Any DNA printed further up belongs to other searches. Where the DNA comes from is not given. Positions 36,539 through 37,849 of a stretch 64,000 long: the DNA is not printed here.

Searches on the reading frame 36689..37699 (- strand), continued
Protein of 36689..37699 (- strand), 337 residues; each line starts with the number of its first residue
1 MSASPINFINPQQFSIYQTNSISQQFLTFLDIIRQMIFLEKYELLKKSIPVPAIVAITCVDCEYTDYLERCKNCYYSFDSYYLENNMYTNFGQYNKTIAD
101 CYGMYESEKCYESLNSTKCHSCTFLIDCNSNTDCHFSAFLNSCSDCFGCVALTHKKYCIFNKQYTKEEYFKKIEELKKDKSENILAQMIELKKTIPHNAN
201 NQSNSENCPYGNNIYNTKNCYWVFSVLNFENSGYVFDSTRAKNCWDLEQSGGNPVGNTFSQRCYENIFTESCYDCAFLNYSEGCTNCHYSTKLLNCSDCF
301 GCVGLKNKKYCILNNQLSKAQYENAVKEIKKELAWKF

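Call 37: fold_search(model_id=the predicted structure, library=viral)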
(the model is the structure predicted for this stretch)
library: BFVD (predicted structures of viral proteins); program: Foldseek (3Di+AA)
matches with E <= 10: 29; with E <= 0.001: 2
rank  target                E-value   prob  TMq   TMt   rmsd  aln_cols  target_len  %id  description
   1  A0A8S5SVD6            7.2e-04  0.54  0.13  0.07  15.6       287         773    6  Baseplate protein [Myoviridae sp. ctBTH15]
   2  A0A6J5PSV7            8.5e-04  0.75  0.14  0.21  10.1       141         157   10  Hexapeptide repeat [uncultured Caudovirales phage]
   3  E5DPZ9                5.0e-03  0.35  0.12  0.12  10.4       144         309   10  Mannose-1-phosphate guanyltransferase C-terminal domain-containing protein [Aeromonas phage PX29]
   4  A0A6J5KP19            1.0e-02  0.14  0.11  0.13  15.1       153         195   15  WbbJ Acetyltransferase (Isoleucine patch superfamily) [uncultured Caudovirales phage]
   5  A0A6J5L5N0            1.4e-02  0.23  0.12  0.16  13.5       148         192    7  NeuD_NnaD, sugar O-acyltransferase, sialic acid O-acetyltransferase NeuD family [uncultured Caudovirales phage]
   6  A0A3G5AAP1            1.7e-02  0.09  0.07  0.04  12.4       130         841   12  Uncharacterized protein [Hyperionvirus sp.]
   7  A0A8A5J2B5            2.4e-02  0.23  0.13  0.09  13.2       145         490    8  (no name in the UniProt tables at hand)
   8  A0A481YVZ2            4.3e-02  0.07  0.08  0.10  12.9       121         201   11  Uncharacterized protein [Marseillevirus LCMAC103]
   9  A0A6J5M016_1          5.6e-02  0.07  0.12  0.07  27.3       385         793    6  Peptidase S74 domain-containing protein [uncultured Caudovirales phage]
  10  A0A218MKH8            9.5e-02  0.11  0.12  0.15   9.8       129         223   12  Uncharacterized protein [uncultured virus]
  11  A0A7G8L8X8            1.5e-01  0.08  0.11  0.13  10.7       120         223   12  (no name in the UniProt tables at hand)
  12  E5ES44                1.9e-01  0.08  0.11  0.16  12.2       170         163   12  (no name in the UniProt tables at hand)
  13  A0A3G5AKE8            1.9e-01  0.03  0.07  0.05  13.5       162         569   10  PglD N-terminal domain-containing protein [Solumvirus sp.]
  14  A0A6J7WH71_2          1.9e-01  0.03  0.11  0.06  19.4       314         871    9  Bacteriophage T7 tail fibre protein [uncultured Caudovirales phage]
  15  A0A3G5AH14            2.8e-01  0.05  0.10  0.07  13.4       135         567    6  Putative pyridoxal phosphate-dependent transferase [Solivirus sp.]
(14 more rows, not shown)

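Call 38: find_encoding_contigs(protein=P0013, flank=10000, max_places=3)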
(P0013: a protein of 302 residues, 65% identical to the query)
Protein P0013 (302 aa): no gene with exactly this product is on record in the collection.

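Call 54: search_protein_families(library=pfam, proteins=[L042:1427-2998:+, L042:3001-4629:+, L042:4632-6218:+, L001:1848-2123:+, L001:398-1762:+, L002:6423-8717:+], max_evalue=1)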
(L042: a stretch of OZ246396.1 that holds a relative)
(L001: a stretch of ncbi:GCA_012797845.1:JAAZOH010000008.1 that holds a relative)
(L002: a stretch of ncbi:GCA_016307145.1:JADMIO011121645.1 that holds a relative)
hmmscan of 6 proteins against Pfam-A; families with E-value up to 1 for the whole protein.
L042:1427-2998:+ (524 aa): 2 families
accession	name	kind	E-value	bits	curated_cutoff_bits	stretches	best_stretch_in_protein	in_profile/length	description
PF23477.1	zf_Tbcl_2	-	0.0027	17.8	27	1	492-520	6-34/37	Probable treble clef zinc finger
PF17069.10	RSRP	-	0.018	15.1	27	1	445-493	123-173/299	Arginine/Serine-Rich protein 1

L042:3001-4629:+ (543 aa): 4 families
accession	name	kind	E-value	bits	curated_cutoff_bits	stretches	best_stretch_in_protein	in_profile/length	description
PF23477.1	zf_Tbcl_2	-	0.013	15.6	27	1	506-539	1-34/37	Probable treble clef zinc finger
PF12760.12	Zn_ribbon_IS1595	-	0.024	15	25.4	1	14-59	3-45/46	Transposase zinc-ribbon domain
PF13451.12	zf_Tbcl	-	0.059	13.8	24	2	460-500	4-45/48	Probable treble clef domain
PF09526.16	DUF2387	-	0.44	11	25.9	0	30-58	9-37/72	Probable metal-binding protein (DUF2387)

L042:4632-6218:+ (529 aa): 1 family
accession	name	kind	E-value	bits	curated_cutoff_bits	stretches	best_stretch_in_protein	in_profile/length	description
PF18865.6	AbiJ_NTD5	-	0.24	11.8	26.7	0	376-394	49-67/93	AbiJ N-terminal domain 5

L001:1848-2123:+ (92 aa): 35 families (the best 25 are shown)
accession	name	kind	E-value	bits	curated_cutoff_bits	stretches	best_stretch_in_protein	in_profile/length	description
PF23477.1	zf_Tbcl_2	-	3.4e-06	27.1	27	1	48-81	1-34/37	Probable treble clef zinc finger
PF13451.12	zf_Tbcl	-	2e-05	24.9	24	1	4-41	6-44/48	Probable treble clef domain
PF24734.1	DUF7685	-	0.00012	22.4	27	1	55-80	2-32/43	Domain of unknown function (DUF7685)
PF00412.28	LIM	-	0.00019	22.1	22.9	2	55-82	29-56/58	LIM domain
PF14354.12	Lar_restr_allev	-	0.00083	20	28.6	1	53-83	4-37/58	Restriction alleviation protein Lar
PF14205.11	Cys_rich_KTR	-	0.0013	18.9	25.5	1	31-67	4-42/54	Cysteine-rich KTR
PF12773.13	DZR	-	0.0015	19.1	27.3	1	2-46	12-40/45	Double zinc ribbon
PF14255.11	Cys_rich_CPXG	-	0.0021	18.4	25.2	1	54-80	2-28/52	Cysteine-rich CPXCG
PF09723.15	Zn_ribbon_8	-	0.004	17.6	34.4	1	5-40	8-37/41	Zinc ribbon domain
PF12760.12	Zn_ribbon_IS1595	-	0.0059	17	25.4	1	20-60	8-45/46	Transposase zinc-ribbon domain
PF13453.11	Zn_ribbon_TFIIB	-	0.0071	16.2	22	1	32-50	1-19/41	Transcription factor zinc-finger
PF14279.12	HNH_5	-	0.0088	16.4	27.5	0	33-89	1-49/56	HNH endonuclease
PF18439.7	zf_UBZ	-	0.0098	16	25.6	1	4-13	4-13/32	Ubiquitin-Binding Zinc Finger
PF23137.1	HVO_0758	-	0.01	16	27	1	35-84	3-53/55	HVO_0758 mu-protein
PF05129.18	Zn_ribbon_Elf1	-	0.011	16.3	29.8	1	19-70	13-64/79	Transcription elongation factor Elf1 like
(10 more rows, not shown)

L001:398-1762:+ (455 aa): 11 families
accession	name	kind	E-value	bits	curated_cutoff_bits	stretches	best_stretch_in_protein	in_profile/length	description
PF10412.15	TrwB_AAD_bind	-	3.5e-07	29.9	20.5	1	36-332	10-288/387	Type IV secretion-system coupling protein DNA-binding domain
PF01935.23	DUF87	-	5.3e-07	30.4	23.2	1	41-108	23-84/220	Helicase HerA, central domain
PF13401.12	AAA_22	-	3.2e-05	24.7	27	1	40-64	4-28/130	AAA domain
PF13191.12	AAA_16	-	0.0011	20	32.6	1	39-62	22-45/167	AAA ATPase domain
PF12696.13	TraG-D_C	-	0.003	17.9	22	1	290-349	1-65/126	TraM recognition site of TraD and TraG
PF20720.3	nSTAND3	-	0.02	15.1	27.2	1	39-76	15-52/155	Novel STAND NTPase 3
PF04851.21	ResIII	-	0.023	15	22.5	0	37-57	19-39/164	Type III restriction enzyme, res subunit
PF05872.18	HerA_C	-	0.031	13.3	22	1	35-84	15-64/502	Helicase HerA-like C-terminal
PF00005.33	ABC_tran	-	0.13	13.3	25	1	40-62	10-32/137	ABC transporter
PF07728.20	AAA_5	-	0.16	12.4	22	0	43-62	1-20/139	AAA domain (dynein-related subfamily)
PF12179.13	IKKbetaNEMObind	-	0.2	12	25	0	323-347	7-31/37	I-kappa-kinase-beta NEMO binding domain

L002:6423-8717:+ (765 aa): 8 families
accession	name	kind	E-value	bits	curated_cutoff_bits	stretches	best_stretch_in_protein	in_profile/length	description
PF10412.15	TrwB_AAD_bind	-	2e-10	40.5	20.5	1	336-628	15-289/387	Type IV secretion-system coupling protein DNA-binding domain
PF01935.23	DUF87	-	9e-08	32.9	23.2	1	336-566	23-218/220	Helicase HerA, central domain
PF12696.13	TraG-D_C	-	0.00026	21.4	22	1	586-648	2-69/126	TraM recognition site of TraD and TraG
PF13401.12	AAA_22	-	0.00035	21.3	27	1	335-360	4-29/130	AAA domain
PF12846.13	AAA_10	-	0.0022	17.5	27.5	1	337-467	22-150/362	AAA-like domain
PF13191.12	AAA_16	-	0.012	16.5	32.6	1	334-357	22-45/167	AAA ATPase domain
PF00270.35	DEAD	-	0.061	13.5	26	1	330-382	8-63/167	DEAD/DEAH box helicase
PF01580.24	FtsK_SpoIIIE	-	0.12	12.3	24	1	323-372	28-79/221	FtsK/SpoIIIE family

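Call 55: search_protein_families(library=ncbifam, proteins=[L042:1427-2998:+, L042:3001-4629:+, L001:1848-2123:+, L002:6423-8717:+], max_evalue=1)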
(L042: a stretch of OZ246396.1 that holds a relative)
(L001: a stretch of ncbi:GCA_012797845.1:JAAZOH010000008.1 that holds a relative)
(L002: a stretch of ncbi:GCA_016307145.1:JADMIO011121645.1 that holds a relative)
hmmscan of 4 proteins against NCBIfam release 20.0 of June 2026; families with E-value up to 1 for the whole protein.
L042:1427-2998:+ (524 aa): 0 families

L042:3001-4629:+ (543 aa): 4 families
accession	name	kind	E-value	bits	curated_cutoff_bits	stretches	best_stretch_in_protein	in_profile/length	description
NF011482.0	PRK14892.1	equivalog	0.0022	17.9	109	1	38-118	7-88/101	putative transcription elongation factor Elf1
TIGR02443.1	TIGR02443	equivalog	0.038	13.9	49.45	0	30-57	10-37/59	YheV family putative zinc ribbon protein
NF003139.0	PRK04051.1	equivalog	0.16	11.8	138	1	495-536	4-45/179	30S ribosomal protein S4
TIGR04509.1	mod_pep_NH_fam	subfamily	0.18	11.9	34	1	232-249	9-26/87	NHLP-related RiPP peptide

L001:1848-2123:+ (92 aa): 13 families
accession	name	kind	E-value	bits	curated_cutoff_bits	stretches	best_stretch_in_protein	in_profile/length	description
TIGR04272.1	cxxc_cxxc_Mbark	domain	7.6e-06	25.6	36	1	48-82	1-35/37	CxxC-x17-CxxC domain-containing protein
NF047912.1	ECs_2282_CxxC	subfamily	0.00031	20.6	37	2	52-84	2-38/60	ECs_2282 family putative zinc-binding protein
TIGR04104.1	cxxc_20_cxxc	subfamily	0.0033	17.7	45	1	4-48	2-43/93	TIGR04104 family putative zinc finger protein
TIGR03153.1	cytochr_NrfH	equivalog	0.0042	17.1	134.2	1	39-82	90-135/138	cytochrome c nitrite reductase small subunit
TIGR02605.1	CxxC_CxxC_SSSS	subfamily_domain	0.0043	17.1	31.3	1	5-40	8-37/52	FmdB family zinc ribbon protein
NF052237.1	biotin_BsaP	equivalog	0.011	15.8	39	1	55-77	29-50/53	biotin synthase auxiliary protein BsaP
NF041912.1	HVO_0758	equivalog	0.014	15.3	70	2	55-84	23-53/55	HVO_0758 family zinc finger protein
NF011482.0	PRK14892.1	equivalog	0.056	13.4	109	1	53-80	22-49/101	putative transcription elongation factor Elf1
NF041070.1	carrier_LysW_Arch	domain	0.065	13.3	75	0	54-84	4-34/57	alpha-aminoadipate/glutamate carrier protein LysW/ArgW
NF041374.1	GDCCVxC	domain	0.089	13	40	1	31-76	3-45/58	GDCCVxC domain-containing (seleno)protein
NF041259.1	mono_DmmA_fam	domain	0.21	11.9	60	0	18-63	39-81/101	dimethylamine monooxygenase subunit DmmA family protein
NF041913.1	HVO_2142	equivalog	0.41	10.6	90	0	50-73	9-32/48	HVO_2142 family zinc finger protein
TIGR03655.1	anti_R_Lar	subfamily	0.91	9.9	39.6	1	54-86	3-41/55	Lar family restriction alleviation protein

L002:6423-8717:+ (765 aa): 8 families
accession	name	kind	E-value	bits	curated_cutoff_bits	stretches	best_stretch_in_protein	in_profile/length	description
NF045973.1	conju_CD1115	equivalog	1.5e-11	43.9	250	2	334-418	22-104/442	VirD4-like conjugal transfer protein, CD1115 family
TIGR03743.1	SXT_TraD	subfamily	2.8e-11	42.6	366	2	335-412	174-254/636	conjugative transfer system coupling protein TraD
NF053655.1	CedD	equivalog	4.7e-07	28.9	600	2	322-387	207-272/527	DNA-translocating ATPase CedD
TIGR03754.1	conj_TOL_TraD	equivalog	1.1e-06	27.4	647.55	1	331-376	175-220/643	type IV conjugative transfer system coupling protein TraD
NF045971.1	conju_CD1110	equivalog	7.9e-05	21.1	325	1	562-655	604-703/752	VirB4-like conjugal transfer ATPase, CD1110 family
TIGR02759.1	TraD_Ftype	equivalog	0.0003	19.7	521.35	1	568-655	391-484/566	type IV conjugative transfer system coupling protein TraD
NF041447.1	TrbC_conju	equivalog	0.00042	18.9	800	1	333-374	126-167/685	F-type conjugative transfer protein TrbC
NF040819.1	helicase_HerA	equivalog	0.03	12.8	970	1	337-377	157-198/561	DNA double-strand break repair helicase HerA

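Call 57: search_dna_similar(query=window:36689-37594:-, collection=plasmids, mode=protein, max_evalue=0.001, max_rows=20)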
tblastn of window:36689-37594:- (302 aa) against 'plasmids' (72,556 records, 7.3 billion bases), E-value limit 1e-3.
No match.

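Call 59: search_dna_similar(query=L042:1427-2998:+, collection=phages, mode=protein, max_evalue=0.001, max_rows=20)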
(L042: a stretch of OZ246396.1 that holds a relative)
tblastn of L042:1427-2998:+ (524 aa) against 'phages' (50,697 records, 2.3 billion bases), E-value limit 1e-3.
No match.

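Call 61: search_dna_similar(query=L042:1427-2998:+, collection=plasmids, mode=protein, max_evalue=0.001, max_rows=20)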
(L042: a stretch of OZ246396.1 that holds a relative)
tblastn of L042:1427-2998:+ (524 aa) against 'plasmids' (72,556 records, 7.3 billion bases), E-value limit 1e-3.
No match.

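Call 71: find_homologous_proteins(query=L042:1427-2998:+, max_evalue=0.001)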
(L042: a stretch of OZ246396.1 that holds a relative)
Query L042:1427-2998:+ (524 aa): 6775 proteins with E <= 0.001 among 8000 candidates; the best 120 are listed.
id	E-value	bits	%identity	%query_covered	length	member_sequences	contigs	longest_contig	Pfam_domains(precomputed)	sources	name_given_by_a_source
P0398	0.0e+0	1278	100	100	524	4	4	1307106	-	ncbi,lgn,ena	ncbi:MAG: hypothetical protein AAB383_04410 [Patescibacteria group bacterium]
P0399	2.6e-290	982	77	98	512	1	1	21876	-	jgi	jgi:hypothetical protein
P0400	1.5e-279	946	74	100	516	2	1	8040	-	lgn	-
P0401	6.1e-232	789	63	100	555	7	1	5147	-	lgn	-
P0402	3.7e-224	764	60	100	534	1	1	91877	-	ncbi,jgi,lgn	ncbi:MAG: hypothetical protein WC846_03075 [Candidatus Gracilibacteria bacterium]|jgi:hypothetical p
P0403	1.4e-216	739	59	99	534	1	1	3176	PF13451.13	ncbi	-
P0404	7.7e-215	733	58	100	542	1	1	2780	PF13451.13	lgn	-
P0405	2.9e-211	721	57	100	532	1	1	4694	PF13451.13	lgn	-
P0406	3.2e-207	708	58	100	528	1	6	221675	-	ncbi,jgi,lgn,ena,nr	ncbi:hypothetical protein HOD30_02460 [Candidatus Peregrinibacteria bacterium]|jgi:hypothetical prot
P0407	9.0e-207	706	56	100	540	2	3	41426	PF13451.13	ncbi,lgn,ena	-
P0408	3.6e-205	701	56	100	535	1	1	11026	-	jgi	jgi:hypothetical protein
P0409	3.1e-204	698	57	100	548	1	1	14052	-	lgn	-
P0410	1.8e-200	685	54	100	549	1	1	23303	-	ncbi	-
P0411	1.5e-198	679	54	100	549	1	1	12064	-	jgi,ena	-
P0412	3.4e-198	678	53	100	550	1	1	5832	-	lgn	-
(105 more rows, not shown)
